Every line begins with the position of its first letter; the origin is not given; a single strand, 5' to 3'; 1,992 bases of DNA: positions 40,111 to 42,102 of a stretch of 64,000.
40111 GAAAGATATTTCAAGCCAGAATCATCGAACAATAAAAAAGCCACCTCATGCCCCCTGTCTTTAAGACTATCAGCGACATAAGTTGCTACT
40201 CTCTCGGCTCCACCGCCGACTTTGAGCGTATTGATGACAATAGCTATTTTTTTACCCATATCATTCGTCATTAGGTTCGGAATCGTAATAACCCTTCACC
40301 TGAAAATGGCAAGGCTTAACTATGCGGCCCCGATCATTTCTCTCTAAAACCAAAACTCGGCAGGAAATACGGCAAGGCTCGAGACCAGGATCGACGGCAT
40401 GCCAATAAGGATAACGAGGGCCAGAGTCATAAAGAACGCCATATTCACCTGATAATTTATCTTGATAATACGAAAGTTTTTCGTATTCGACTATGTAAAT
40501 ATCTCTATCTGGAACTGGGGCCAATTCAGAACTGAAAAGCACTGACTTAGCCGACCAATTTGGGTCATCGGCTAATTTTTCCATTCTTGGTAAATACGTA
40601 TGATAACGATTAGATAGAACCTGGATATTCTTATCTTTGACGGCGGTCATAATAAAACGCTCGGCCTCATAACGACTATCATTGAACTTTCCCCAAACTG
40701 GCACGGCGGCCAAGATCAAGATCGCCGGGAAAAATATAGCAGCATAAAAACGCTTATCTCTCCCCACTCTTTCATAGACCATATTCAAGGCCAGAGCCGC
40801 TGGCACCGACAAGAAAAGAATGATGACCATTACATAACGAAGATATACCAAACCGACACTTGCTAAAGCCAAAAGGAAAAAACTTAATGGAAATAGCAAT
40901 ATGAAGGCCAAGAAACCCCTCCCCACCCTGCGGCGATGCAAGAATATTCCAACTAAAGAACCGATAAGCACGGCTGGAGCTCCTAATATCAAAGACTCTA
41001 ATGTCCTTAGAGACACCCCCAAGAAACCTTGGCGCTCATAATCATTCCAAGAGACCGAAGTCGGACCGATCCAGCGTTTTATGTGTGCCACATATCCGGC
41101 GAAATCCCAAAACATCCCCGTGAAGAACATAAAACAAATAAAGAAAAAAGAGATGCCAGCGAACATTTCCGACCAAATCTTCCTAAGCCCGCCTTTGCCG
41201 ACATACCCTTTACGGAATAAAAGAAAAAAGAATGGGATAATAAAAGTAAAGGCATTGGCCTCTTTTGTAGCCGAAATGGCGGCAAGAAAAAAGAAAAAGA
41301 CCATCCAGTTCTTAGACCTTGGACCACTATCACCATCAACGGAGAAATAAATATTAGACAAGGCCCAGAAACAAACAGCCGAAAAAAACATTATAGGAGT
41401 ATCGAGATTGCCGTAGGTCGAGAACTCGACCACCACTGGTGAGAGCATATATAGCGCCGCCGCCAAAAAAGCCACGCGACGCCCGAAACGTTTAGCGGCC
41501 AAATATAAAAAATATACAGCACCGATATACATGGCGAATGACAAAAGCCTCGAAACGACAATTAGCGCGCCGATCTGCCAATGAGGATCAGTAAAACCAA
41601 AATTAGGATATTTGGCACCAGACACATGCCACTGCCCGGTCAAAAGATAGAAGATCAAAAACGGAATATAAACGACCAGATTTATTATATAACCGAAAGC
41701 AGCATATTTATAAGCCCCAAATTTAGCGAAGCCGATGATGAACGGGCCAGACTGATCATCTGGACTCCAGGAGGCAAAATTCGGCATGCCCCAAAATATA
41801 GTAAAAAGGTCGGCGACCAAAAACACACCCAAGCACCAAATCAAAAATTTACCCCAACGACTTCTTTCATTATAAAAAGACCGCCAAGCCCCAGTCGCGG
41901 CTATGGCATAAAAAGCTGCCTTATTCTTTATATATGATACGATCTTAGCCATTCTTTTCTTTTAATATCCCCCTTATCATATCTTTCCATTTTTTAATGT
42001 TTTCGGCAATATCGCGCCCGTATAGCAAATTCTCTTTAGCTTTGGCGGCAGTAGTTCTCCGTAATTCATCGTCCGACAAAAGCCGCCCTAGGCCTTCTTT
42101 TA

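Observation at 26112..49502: ~23 kb convergent glycan-assembly island: candidate lipid-linked oligosaccharide pathway ending in a GT-C transferase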

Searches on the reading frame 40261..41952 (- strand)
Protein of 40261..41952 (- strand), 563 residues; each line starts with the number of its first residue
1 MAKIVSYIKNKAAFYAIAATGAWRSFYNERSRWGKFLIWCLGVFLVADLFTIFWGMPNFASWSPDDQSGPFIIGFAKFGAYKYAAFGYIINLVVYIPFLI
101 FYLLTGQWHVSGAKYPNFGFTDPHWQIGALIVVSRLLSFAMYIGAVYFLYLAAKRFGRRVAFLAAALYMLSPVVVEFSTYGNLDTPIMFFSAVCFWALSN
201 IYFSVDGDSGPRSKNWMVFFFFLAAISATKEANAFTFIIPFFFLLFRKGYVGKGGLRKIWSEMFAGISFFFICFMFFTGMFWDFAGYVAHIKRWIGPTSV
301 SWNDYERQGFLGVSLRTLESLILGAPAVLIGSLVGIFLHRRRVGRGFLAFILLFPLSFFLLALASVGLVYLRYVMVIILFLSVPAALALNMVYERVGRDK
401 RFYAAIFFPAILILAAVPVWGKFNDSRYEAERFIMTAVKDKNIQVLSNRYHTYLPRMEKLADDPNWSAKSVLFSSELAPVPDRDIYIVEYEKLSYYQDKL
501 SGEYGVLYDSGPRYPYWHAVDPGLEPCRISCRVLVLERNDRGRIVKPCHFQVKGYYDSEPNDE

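Call 4: search_protein_families(library=pfam, proteins=[window:40261-41952:-], max_evalue=0.01)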
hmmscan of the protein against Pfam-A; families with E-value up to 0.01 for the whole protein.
window:40261-41952:- (563 aa): 1 family
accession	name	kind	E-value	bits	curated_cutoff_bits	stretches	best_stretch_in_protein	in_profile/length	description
PF13231.12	PMT_2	-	1.1e-07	32.7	26.1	1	131-261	21-143/160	Dolichyl-phosphate-mannose-protein mannosyltransferase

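Call 8: search_protein_families(library=ncbifam, proteins=[window:40261-41952:-], max_evalue=0.001)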
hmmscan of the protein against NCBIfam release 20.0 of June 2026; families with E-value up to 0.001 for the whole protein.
window:40261-41952:- (563 aa): 0 families

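Call 10: find_homologous_proteins(query=window:40261-41949:-)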
Query window:40261-41949:- (562 aa): 6 proteins with E <= 0.001 among 8000 candidates.
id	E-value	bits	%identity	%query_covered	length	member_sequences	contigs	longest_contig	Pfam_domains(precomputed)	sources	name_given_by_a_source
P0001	0.0e+0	1272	99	100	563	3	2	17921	PF13231.13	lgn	-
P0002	4.6e-285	965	75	100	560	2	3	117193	PF13231.13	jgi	jgi:4-amino-4-deoxy-L-arabinose transferase-like glycosyltransferase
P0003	2.9e-239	814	64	100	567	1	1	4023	-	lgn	-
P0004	1.2e-148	515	45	97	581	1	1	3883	PF13231.13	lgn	-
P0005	1.3e-140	488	45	96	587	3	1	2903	PF13231.13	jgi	-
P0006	5.0e-7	47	24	72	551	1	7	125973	PF13231.13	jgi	jgi:hypothetical protein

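Call 11: search_solved_structures(query=window:40261-41949:-, max_evalue=10)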
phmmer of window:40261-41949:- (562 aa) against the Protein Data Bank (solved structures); distinct sequences matched with E-value up to 10: 0.

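Call 15: find_encoding_contigs(protein=P0002, flank=10000, max_places=3)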
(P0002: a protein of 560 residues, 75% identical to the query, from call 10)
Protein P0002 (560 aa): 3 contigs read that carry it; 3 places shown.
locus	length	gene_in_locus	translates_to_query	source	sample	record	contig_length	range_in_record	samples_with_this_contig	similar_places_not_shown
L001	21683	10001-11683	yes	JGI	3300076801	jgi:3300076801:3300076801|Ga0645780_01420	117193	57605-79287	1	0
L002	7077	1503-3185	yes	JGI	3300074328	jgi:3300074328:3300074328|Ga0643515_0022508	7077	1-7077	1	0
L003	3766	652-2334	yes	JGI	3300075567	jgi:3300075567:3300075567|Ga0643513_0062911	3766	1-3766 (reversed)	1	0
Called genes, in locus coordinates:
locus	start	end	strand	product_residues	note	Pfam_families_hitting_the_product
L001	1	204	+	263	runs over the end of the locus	PF18884:TSP3_bac (faint), PF03734:YkuD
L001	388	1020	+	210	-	PF01592:NifU_N, PF01106:NifU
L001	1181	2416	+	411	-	PF00266:Aminotran_5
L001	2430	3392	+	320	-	PF01073:3Beta_HSD, PF01370:Epimerase, PF02719:Polysacc_synt_2, PF04321:RmlD_sub_bind, PF16363:GDP_Man_Dehyd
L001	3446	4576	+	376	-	PF13439:Glyco_transf_4, PF13579:Glyco_trans_4_4, PF00534:Glycos_transf_1, PF13692:Glyco_trans_1_4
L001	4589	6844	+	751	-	PF13439:Glyco_transf_4, PF13579:Glyco_trans_4_4 (weak), PF00534:Glycos_transf_1, PF13692:Glyco_trans_1_4, PF00534:Glycos_transf_1, PF20706:GT4-conflict (weak), PF13524:Glyco_trans_1_2, PF13692:Glyco_trans_1_4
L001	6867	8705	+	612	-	PF13522:GATase_6, PF13537:GATase_7, PF12481:DUF3700 (weak), PF00733:Asn_synthase, PF06508:QueC (faint)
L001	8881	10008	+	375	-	PF13439:Glyco_transf_4 (weak), PF13579:Glyco_trans_4_4, PF00534:Glycos_transf_1, PF13692:Glyco_trans_1_4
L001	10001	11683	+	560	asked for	PF13231:PMT_2 (weak)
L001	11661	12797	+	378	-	PF13439:Glyco_transf_4, PF13579:Glyco_trans_4_4 (weak), PF20706:GT4-conflict (weak), PF00534:Glycos_transf_1, PF13692:Glyco_trans_1_4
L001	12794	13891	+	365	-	PF20706:GT4-conflict (weak), PF00534:Glycos_transf_1, PF13692:Glyco_trans_1_4, PF13524:Glyco_trans_1_2 (weak)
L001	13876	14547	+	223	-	PF13489:Methyltransf_23, PF05175:MTS (weak), PF07021:MetW (weak), PF13847:Methyltransf_31, PF08241:Methyltransf_11, PF08242:Methyltransf_12, PF13649:Methyltransf_25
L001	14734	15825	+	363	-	PF00534:Glycos_transf_1, PF13692:Glyco_trans_1_4, PF13524:Glyco_trans_1_2 (weak)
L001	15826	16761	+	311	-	PF13489:Methyltransf_23, PF13847:Methyltransf_31, PF08241:Methyltransf_11, PF08242:Methyltransf_12 (weak), PF13649:Methyltransf_25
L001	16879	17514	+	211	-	PF13489:Methyltransf_23, PF08241:Methyltransf_11, PF08242:Methyltransf_12 (faint), PF13649:Methyltransf_25 (faint)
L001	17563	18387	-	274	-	PF08759:GT-D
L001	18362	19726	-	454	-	PF01943:Polysacc_synt, PF13440:Polysacc_synt_3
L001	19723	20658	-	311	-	-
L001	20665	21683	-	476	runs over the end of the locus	PF03062:MBOAT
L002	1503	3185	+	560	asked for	PF13231:PMT_2 (weak)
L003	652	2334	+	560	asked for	PF13231:PMT_2 (weak)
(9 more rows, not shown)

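Call 16: find_encoding_contigs(protein=P0006, flank=10000, max_places=3)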
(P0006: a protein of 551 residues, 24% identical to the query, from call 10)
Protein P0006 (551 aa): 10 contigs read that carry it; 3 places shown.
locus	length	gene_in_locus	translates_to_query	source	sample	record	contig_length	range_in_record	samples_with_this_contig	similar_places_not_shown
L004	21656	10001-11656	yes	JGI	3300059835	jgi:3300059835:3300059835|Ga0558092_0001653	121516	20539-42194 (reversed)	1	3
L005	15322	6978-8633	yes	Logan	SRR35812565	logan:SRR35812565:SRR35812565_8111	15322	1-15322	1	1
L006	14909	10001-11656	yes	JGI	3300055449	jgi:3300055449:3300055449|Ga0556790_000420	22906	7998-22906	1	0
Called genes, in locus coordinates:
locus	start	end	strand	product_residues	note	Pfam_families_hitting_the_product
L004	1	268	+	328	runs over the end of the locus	PF00535:Glycos_transf_2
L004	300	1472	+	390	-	PF08240:ADH_N, PF00107:ADH_zinc_N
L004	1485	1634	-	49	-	-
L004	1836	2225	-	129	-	-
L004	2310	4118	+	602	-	PF13231:PMT_2 (weak)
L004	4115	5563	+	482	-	-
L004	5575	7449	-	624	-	PF13522:GATase_6, PF13537:GATase_7, PF00733:Asn_synthase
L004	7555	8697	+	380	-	PF13439:Glyco_transf_4, PF13579:Glyco_trans_4_4, PF20706:GT4-conflict (weak), PF00534:Glycos_transf_1, PF13692:Glyco_trans_1_4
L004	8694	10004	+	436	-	PF03023:MurJ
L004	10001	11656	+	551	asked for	PF13231:PMT_2 (weak)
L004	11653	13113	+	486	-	-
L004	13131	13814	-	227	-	PF01841:Transglut_core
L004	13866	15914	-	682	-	-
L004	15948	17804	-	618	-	PF00425:Chorismate_bind, PF01063:Aminotran_4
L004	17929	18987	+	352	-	PF20030:bpMoxR, PF07726:AAA_3, PF07728:AAA_5, PF17863:AAA_lid_2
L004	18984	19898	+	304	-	PF01882:DUF58, PF05762:VWA_CoxE (weak), PF13519:VWA_2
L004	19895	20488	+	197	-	-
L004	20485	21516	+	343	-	PF07584:BatA, PF00092:VWA, PF13519:VWA_2, PF06707:DUF1194 (weak)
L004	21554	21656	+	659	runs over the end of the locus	PF05762:VWA_CoxE (weak), PF00092:VWA, PF13519:VWA_2, PF13432:TPR_16 (weak)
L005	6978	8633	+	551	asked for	PF13231:PMT_2 (weak)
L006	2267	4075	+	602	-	PF13231:PMT_2 (weak)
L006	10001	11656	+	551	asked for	PF13231:PMT_2 (weak)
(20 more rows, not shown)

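Call 17: find_related_loci(query=A1, collection=genome_contigs, flank=10000)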
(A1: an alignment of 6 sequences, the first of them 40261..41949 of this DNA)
Query A1 (562 aa) in genome_contigs; peptide patterns used: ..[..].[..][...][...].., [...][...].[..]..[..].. (x = any residue, [..] = any of these).
137 stretches matched a pattern; 21 encode a relative of the query (tblastn E <= 1e-3); 21 distinct loci.
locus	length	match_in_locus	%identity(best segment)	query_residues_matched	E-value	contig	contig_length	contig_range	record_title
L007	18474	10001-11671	41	2-558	3e-133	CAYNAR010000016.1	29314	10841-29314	MAG TPA_asm: uncultured Gammaproteobacteria bacterium isolate SRP263991_co2_512 genome assembly, contig: NODE_1605_lengt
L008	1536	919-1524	50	17-219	8e-59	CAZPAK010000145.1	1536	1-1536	MAG TPA_asm: uncultured Gammaproteobacteria bacterium isolate SRP098346_co1_188 genome assembly, contig: NODE_164300_len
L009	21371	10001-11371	23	23-455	3e-12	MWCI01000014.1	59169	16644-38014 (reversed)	MAG: Spirochaetes bacterium ADurb.Bin218 BWY23_contig000014, whole genome shotgun sequence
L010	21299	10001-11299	23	43-483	1e-10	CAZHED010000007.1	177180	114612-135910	MAG TPA_asm: uncultured Polyangiaceae bacterium isolate binchicken_co54_265 genome assembly, contig: NODE_53_length_1771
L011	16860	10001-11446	24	27-498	6e-10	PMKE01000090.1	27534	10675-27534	MAG: Alphaproteobacteria bacterium isolate fen_915 73.20120600_E2D.155_contig_5160, whole genome shotgun sequence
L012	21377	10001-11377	23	36-483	3e-9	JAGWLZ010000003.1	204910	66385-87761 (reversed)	MAG: Alphaproteobacteria bacterium isolate REEB197 contig-150_41, whole genome shotgun sequence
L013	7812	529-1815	24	36-460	5e-8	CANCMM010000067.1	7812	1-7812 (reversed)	MAG: Alphaproteobacteria bacterium isolate JR-MC-E-240519-135 genome assembly, contig: JR-MC-E-240519-C11751, whole geno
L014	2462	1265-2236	24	131-456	9e-8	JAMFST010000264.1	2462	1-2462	MAG: Labilithrix luteola isolate NGEE_A_bin2 k127_312137, whole genome shotgun sequence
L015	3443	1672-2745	25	93-441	1e-7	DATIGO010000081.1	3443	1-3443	MAG TPA_asm: Gemmatimonadaceae bacterium isolate SMAG_U16423 k141_768250, whole genome shotgun sequence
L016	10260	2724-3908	25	52-441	2e-7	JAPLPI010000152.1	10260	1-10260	MAG: Alphaproteobacteria bacterium isolate LacPavin_0920_WC57_MAG_62_7 LacPavin_0920_WC57_scaffold_319801, whole genome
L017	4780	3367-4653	25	36-460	9e-7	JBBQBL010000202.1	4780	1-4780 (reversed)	MAG: Micropepsales bacterium isolate Co_metawrap_1356 Cmw_1356_k141_10118754_length_4780_cov_6.0000, whole genome shotgu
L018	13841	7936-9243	25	30-460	1e-6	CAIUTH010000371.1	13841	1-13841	MAG: uncultured Alphaproteobacteria bacterium isolate Kiruna3_bin-1165 genome assembly, contig: bin-1165:371/386, whole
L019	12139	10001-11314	22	38-456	6e-6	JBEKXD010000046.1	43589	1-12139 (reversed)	MAG: Polyangiaceae bacterium isolate SPRUCE 643 SPRUCE_643_46, whole genome shotgun sequence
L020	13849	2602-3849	25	51-455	2e-5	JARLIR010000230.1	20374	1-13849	MAG: Rhizomicrobium sp. isolate MAG_CA125 MetaCoAG_Bin_125_Anoxic_k141_2051232, whole genome shotgun sequence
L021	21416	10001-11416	22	51-511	2e-5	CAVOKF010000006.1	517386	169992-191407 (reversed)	MAG: uncultured delta proteobacterium isolate MFD00082.bin.1.80 genome assembly, contig: contig_3708, whole genome shotg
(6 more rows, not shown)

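Call 20: predict_structure(alignment_id=A1)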
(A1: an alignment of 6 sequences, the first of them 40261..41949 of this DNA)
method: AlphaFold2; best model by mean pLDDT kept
length: 562 residues; sequences in the alignment: 6
mean_pLDDT: 59.9   pTM: 0.60
mean pLDDT of the five models: 59.9, 57.6, 55.6, 50.1, 46.2
residues with pLDDT >= 90: 1; 70-90: 187; 50-70: 217; < 50: 157
segments of 3 or more residues with pLDDT < 50: 1-5, 47-134, 178-180, 294-304, 362-368, 513-529, 541-562
pLDDT, mean of each block of 10 residues (from residue 1): 51 60 65 61 52 35 29 29 34 45 37 30 38 51 70 71 74 55 64 85 78 88 71 76 83 79 85 67 57 46 50 58 67 66 68 72 46 70 77 59 57 56 59 73 71 61 69 77 79 70 70 42 38 73 41 28 25
secondary structure, 60 per line:
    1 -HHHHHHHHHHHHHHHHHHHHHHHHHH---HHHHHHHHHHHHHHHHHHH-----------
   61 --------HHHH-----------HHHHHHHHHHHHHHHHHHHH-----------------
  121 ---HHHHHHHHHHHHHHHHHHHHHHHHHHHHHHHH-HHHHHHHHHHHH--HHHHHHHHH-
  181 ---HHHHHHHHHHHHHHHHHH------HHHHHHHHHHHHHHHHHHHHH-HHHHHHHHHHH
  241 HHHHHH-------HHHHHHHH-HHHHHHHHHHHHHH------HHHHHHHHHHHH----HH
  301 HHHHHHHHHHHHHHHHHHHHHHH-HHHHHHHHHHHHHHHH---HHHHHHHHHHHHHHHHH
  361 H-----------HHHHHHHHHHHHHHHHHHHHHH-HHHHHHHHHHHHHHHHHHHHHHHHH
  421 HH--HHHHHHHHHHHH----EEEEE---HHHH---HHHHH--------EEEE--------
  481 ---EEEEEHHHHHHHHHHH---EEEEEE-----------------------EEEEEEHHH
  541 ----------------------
elements in order: H2-27 H31-49 H69-72 H84-103 H124-155 H157-168 H171-179 H184-201 H208-228 H230-246 H254-261 H263-276 H283-294 H299-323 H325-340 H344-361 H373-394 H396-422 H425-436 E441-445 H449-452 H456-460 E469-472 E484-488 H489-499 E503-508 E532-537

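Call 21: search_protein_representatives(alignment_id=A1)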
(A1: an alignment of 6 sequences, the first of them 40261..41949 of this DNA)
Query: 6 sequences, 578 profile positions. Proteins with E-value up to 0.001 (for the whole library): 2482; up to 1e-10: 978; up to 1e-30: 231. The best 150 are listed.
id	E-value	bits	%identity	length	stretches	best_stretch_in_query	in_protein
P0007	3.8e-231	785.2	-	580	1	1-576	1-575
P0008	3.9e-104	365.8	-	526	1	2-540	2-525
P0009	4.8e-83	296.2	-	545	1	31-537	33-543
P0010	1.9e-72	261.2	-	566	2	33-483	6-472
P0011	5.5e-72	259.7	-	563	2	38-463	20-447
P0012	7.3e-67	242.7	-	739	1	39-461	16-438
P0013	3.9e-58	213.9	-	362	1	39-375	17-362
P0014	9.6e-54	199.4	-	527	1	35-472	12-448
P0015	4.6e-53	197.2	-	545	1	40-479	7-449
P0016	4.9e-53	197.1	-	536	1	41-461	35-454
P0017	4.4e-52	193.9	-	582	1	39-475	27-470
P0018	8.0e-52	193.1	-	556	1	45-459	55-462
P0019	5.9e-51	190.2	-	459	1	40-321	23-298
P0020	7.8e-51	189.8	-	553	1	39-481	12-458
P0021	4.8e-50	187.2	-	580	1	31-460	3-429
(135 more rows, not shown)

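Call 24: search_solved_structures(query=A2, max_evalue=10, show_alignments=2)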
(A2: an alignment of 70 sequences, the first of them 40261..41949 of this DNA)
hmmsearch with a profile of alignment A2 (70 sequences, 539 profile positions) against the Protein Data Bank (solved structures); distinct sequences matched with E-value up to 10: 4.
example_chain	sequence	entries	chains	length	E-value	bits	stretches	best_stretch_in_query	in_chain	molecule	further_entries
6p25_A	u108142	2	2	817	9.7e-06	27.6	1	109-254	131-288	Dolichyl-phosphate-mannose--protein mannosyltransferase 1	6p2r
3tny_A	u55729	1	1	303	0.36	12.5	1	411-512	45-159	YfiY (ABC transport system substrate-binding protein)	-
6ncl_a7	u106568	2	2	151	0.36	12.5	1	17-69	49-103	P12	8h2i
1ldf_A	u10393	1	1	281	4.6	8.9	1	172-331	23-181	Glycerol uptake facilitator protein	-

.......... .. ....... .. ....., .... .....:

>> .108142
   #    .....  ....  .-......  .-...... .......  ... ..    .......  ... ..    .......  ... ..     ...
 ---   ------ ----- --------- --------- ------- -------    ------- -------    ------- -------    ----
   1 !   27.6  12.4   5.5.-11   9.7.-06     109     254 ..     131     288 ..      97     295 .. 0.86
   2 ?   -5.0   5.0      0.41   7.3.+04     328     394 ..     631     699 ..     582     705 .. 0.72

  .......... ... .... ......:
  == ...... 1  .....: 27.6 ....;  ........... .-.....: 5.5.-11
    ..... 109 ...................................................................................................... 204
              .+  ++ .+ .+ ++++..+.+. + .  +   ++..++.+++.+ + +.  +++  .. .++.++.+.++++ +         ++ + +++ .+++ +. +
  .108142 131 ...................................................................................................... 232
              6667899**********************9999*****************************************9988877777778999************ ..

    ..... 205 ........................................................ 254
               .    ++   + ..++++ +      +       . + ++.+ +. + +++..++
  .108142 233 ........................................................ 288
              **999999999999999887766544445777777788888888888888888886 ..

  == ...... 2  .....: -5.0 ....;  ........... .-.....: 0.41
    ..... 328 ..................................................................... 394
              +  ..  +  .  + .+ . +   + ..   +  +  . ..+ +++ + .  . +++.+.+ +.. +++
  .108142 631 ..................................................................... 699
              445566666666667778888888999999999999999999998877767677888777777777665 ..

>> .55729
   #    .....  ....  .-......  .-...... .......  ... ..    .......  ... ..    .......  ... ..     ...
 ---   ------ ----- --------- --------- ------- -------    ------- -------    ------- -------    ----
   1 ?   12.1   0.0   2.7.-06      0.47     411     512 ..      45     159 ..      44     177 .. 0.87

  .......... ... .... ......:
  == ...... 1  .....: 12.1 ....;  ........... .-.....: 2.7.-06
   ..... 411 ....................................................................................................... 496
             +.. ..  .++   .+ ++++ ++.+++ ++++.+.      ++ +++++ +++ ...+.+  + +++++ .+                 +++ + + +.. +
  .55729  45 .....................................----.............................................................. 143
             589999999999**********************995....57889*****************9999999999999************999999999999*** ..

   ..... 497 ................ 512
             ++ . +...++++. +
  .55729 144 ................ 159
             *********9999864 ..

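Call 32: predict_structure(alignment_id=A2)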
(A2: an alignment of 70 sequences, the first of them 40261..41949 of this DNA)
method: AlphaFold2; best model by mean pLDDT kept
length: 562 residues; sequences in the alignment: 70
mean_pLDDT: 91.7   pTM: 0.92
mean pLDDT of the five models: 91.7, 91.5, 90.3, 89.7, 89.4
residues with pLDDT >= 90: 442; 70-90: 90; 50-70: 15; < 50: 15
segments of 3 or more residues with pLDDT < 50: 548-562
pLDDT, mean of each block of 10 residues (from residue 1): 95 94 91 91 98 97 92 78 90 96 94 84 97 98 98 96 97 97 97 98 94 98 96 97 97 96 97 94 90 76 80 96 97 94 93 98 93 98 96 85 88 97 97 97 94 96 97 94 95 90 93 86 87 91 60 43 34
secondary structure, 60 per line:
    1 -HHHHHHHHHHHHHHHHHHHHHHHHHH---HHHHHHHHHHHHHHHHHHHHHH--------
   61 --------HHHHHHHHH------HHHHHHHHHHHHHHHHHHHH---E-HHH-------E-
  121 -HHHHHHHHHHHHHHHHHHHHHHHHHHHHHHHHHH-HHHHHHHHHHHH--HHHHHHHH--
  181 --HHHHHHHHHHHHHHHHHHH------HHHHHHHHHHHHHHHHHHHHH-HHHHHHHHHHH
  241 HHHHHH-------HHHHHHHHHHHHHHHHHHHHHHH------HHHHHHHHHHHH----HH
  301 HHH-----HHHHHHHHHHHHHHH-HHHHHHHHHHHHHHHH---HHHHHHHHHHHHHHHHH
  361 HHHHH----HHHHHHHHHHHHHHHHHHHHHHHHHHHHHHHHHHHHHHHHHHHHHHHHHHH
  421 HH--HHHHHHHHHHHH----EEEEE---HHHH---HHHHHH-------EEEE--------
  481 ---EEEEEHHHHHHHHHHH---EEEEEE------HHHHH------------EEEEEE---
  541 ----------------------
elements in order: H2-27 H31-52 H69-77 H84-103 H122-155 H157-168 H171-178 H183-201 H208-228 H230-246 H254-276 H283-294 H299-303 H309-323 H325-340 H344-365 H370-422 H425-436 E441-445 H449-452 H456-461 E469-472 E484-488 H489-499 E503-508 H515-519 E532-537
